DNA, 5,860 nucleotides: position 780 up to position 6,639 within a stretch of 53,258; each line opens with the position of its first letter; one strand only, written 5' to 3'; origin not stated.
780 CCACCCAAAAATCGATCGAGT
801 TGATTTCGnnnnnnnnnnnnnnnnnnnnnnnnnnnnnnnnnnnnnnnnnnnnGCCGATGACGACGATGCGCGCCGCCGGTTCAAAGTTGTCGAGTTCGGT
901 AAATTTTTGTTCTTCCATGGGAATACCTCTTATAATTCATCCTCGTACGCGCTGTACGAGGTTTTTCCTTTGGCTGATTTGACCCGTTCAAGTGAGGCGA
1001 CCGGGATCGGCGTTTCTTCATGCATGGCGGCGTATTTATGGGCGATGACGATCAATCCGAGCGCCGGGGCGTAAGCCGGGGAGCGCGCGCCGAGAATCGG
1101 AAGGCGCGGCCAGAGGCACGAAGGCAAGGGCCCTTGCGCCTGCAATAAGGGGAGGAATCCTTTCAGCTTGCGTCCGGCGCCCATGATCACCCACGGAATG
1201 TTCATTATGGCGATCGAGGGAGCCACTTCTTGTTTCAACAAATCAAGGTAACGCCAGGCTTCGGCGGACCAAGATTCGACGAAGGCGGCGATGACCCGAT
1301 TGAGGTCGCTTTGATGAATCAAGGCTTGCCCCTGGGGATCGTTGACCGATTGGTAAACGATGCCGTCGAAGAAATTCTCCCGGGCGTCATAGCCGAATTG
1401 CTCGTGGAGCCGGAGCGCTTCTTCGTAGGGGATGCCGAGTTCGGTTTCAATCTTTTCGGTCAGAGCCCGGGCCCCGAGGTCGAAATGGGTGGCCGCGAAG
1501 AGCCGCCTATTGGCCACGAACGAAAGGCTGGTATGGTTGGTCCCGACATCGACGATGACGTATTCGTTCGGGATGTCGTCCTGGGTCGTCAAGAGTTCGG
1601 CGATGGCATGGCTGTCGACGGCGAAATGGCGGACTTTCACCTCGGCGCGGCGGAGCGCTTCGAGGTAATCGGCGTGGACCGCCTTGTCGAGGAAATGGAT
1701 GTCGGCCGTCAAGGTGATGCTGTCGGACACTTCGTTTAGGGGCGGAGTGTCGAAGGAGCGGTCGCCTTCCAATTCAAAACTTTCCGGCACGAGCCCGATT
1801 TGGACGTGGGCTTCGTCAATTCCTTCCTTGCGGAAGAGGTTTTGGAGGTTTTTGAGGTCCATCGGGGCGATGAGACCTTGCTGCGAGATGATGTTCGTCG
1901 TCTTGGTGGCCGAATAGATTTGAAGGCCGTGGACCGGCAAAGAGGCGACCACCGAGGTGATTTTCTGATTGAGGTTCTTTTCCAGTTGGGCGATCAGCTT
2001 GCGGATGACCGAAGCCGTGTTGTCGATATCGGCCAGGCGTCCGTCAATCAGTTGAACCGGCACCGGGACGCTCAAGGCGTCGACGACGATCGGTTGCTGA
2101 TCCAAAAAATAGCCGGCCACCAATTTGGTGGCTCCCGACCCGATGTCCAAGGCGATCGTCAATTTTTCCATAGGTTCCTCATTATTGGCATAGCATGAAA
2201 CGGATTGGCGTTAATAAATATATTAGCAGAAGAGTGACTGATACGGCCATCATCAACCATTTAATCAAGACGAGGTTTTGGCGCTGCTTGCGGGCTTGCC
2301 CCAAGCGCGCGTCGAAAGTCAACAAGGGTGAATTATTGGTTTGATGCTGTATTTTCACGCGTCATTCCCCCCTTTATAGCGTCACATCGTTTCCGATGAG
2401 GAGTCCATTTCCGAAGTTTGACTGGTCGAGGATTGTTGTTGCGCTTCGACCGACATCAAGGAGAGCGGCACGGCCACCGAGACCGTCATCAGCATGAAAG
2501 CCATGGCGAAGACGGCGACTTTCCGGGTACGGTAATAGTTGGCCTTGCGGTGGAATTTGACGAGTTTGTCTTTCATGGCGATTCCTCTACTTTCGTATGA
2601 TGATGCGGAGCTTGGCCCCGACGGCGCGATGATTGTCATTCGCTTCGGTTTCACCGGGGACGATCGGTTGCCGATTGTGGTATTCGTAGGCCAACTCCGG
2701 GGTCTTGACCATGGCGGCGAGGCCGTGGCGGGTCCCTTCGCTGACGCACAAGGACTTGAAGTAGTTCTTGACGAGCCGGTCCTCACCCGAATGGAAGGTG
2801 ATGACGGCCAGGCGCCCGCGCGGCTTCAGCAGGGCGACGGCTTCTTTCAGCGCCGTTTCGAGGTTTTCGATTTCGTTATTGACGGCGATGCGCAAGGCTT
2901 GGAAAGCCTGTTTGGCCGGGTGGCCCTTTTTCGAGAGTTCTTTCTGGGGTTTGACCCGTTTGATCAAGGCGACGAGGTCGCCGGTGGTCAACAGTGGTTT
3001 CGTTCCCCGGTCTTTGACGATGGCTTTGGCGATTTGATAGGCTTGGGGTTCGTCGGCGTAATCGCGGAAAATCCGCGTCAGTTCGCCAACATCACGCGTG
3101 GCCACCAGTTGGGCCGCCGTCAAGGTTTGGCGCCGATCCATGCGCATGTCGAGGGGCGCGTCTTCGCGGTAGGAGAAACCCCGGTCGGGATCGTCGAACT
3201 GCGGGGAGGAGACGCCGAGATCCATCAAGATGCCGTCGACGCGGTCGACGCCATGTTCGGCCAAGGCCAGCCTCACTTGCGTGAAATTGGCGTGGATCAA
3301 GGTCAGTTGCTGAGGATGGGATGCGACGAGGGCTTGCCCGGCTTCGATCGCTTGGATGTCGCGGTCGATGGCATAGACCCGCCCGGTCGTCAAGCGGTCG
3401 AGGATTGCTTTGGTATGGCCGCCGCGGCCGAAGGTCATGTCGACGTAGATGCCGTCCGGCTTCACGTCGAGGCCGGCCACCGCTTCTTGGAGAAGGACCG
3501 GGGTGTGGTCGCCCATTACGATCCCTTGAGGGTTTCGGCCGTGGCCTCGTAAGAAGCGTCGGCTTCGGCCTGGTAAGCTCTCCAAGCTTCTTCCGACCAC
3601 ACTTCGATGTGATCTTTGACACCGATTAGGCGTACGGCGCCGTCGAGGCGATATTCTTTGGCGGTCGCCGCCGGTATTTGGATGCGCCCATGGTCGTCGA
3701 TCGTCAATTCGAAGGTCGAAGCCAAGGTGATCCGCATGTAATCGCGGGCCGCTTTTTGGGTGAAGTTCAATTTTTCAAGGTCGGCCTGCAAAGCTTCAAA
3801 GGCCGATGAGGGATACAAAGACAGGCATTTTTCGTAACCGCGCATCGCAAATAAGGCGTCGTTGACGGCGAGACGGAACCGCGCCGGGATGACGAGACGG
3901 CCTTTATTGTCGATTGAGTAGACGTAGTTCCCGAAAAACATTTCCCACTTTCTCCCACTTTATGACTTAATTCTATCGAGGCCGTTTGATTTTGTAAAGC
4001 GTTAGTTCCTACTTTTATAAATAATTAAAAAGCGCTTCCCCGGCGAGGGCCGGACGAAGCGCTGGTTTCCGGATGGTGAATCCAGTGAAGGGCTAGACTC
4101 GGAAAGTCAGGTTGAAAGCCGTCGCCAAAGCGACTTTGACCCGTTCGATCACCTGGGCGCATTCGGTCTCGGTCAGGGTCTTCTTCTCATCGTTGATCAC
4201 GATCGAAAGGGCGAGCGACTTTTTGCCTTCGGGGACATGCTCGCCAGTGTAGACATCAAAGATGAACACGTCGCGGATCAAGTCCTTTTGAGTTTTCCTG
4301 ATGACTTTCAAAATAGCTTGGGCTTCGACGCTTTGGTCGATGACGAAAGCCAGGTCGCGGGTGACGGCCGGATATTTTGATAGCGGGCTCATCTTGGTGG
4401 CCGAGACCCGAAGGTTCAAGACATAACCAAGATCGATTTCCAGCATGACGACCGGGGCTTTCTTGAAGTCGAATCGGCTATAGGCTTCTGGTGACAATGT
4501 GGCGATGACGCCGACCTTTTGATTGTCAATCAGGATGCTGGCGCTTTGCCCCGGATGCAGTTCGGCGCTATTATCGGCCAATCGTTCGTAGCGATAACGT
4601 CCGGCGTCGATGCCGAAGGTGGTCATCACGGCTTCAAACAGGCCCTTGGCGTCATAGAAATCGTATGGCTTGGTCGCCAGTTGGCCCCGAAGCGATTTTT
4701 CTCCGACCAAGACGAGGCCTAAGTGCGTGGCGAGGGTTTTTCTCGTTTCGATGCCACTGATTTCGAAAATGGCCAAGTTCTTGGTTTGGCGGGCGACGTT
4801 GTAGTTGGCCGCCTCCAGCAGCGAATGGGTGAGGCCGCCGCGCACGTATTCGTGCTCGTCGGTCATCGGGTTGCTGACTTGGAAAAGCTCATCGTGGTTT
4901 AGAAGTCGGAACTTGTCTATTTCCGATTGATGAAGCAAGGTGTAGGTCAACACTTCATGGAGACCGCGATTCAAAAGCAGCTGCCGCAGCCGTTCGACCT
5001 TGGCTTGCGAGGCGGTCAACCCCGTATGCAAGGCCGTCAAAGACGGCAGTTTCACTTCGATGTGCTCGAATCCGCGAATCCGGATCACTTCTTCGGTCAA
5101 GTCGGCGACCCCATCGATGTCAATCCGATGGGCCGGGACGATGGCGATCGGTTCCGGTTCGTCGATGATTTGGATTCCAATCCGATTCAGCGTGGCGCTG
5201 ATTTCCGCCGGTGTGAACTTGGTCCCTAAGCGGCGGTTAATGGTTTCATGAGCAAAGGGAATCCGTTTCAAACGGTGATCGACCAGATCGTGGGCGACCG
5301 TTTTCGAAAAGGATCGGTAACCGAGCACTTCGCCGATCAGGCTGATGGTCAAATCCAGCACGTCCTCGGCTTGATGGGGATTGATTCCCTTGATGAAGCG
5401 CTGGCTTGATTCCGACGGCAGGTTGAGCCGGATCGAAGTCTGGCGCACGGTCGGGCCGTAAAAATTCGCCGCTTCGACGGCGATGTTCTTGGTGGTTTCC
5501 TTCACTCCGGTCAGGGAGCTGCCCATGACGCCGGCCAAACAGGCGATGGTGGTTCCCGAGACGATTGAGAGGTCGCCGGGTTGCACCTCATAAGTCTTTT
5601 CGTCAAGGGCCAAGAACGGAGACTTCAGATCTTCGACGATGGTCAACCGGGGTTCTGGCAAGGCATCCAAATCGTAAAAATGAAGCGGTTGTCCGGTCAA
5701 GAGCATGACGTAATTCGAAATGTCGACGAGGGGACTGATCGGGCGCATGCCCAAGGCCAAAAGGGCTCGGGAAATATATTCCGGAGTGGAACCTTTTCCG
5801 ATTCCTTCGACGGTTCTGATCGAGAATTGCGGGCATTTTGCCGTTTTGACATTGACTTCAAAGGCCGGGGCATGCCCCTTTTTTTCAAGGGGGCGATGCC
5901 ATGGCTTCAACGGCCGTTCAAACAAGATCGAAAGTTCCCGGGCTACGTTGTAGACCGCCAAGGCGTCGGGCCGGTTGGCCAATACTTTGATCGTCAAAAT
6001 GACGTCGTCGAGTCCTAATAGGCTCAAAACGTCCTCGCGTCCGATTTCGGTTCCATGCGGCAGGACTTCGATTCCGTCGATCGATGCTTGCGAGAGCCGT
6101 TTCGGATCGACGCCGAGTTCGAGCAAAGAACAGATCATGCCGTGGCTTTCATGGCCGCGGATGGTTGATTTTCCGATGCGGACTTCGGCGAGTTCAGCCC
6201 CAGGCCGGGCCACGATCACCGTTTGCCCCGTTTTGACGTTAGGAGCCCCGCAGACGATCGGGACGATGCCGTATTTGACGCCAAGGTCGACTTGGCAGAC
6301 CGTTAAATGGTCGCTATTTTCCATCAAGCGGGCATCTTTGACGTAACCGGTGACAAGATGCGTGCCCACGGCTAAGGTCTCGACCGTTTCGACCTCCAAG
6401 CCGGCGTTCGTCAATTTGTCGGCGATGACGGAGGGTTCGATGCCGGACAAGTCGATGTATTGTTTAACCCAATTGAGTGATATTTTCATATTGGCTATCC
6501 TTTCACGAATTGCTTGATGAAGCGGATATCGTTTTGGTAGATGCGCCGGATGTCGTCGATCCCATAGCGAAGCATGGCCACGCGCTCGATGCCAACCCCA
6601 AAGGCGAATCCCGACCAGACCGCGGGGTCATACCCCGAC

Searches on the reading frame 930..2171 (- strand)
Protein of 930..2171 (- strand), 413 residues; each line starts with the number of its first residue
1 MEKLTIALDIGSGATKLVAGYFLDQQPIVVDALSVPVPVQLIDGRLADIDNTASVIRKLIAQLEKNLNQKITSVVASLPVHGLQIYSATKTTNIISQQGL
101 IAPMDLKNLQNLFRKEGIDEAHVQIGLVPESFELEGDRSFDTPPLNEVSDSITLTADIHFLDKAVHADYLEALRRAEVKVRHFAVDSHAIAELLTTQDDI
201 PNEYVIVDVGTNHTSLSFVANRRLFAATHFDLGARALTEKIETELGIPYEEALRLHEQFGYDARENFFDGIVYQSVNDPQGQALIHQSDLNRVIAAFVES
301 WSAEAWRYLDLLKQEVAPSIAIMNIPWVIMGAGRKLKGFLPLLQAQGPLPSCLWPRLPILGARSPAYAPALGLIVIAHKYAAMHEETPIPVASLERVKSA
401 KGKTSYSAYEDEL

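Call 36: search_protein_families(library=pfam, proteins=[window:930-2171:-], max_evalue=0.00001)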
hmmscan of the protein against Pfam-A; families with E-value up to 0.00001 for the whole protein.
window:930-2171:- (413 aa): 2 families
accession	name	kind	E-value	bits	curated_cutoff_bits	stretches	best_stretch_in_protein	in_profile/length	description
PF11104.14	PilM_2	-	2.6e-07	30.4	27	0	171-254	143-232/340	Type IV pilus assembly protein PilM;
PF14450.12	FtsA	-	2.4e-06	28.3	31.8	0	205-372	1-127/127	Cell division protein FtsA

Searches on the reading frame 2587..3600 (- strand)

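Call 36: search_protein_families(library=pfam, proteins=[window:2587-3600:-], max_evalue=0.00001)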
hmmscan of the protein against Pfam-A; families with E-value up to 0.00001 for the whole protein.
window:2587-3600:- (337 aa): 1 family
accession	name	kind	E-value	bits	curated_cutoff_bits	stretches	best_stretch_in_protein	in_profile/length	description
PF01795.25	Methyltransf_5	-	1.2e-106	357.1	27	1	31-335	3-307/309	MraW methylase family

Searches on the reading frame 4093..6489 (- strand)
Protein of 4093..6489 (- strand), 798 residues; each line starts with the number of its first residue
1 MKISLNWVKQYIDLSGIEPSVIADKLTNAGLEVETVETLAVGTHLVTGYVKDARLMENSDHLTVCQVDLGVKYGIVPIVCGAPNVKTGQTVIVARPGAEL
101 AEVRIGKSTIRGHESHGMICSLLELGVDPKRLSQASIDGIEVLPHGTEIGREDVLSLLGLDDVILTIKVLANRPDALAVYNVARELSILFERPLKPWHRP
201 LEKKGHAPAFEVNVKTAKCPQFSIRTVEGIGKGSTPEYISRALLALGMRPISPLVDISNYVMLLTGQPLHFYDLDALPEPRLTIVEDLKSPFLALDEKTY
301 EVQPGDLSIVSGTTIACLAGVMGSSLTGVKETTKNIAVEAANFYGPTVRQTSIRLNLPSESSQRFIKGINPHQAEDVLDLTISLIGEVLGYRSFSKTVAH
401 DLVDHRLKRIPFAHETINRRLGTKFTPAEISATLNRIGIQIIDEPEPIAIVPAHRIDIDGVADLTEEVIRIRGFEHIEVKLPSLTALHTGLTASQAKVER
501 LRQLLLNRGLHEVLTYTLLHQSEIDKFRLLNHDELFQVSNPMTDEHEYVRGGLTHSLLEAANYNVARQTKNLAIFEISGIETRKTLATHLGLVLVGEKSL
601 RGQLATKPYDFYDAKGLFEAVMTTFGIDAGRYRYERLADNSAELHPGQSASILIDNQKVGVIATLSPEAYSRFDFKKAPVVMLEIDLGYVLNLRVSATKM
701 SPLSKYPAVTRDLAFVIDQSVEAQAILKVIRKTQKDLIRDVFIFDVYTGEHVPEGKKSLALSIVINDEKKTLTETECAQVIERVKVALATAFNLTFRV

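Call 36: search_protein_families(library=pfam, proteins=[window:4093-6489:-], max_evalue=0.00001)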
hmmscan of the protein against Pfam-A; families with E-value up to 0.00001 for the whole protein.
window:4093-6489:- (798 aa): 5 families
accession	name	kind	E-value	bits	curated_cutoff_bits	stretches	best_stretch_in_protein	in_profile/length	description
PF17759.6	tRNA_synthFbeta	-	1.4e-45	155.9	22.4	1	477-687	1-214/214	Phenylalanyl tRNA synthetase beta chain CLM domain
PF03483.22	B3_4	-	1.5e-45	155.3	29.3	1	218-388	1-172/174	B3/4 domain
PF03147.19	FDX-ACB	-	1.6e-30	105.8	31.1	1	704-797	1-94/94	Ferredoxin-fold anticodon binding domain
PF01588.26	tRNA_bind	-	5.3e-14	52.5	27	1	45-127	1-77/96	Putative tRNA binding domain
PF03484.21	B5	-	7.7e-14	52.1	28.6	1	410-474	1-67/67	tRNA synthetase B5 domain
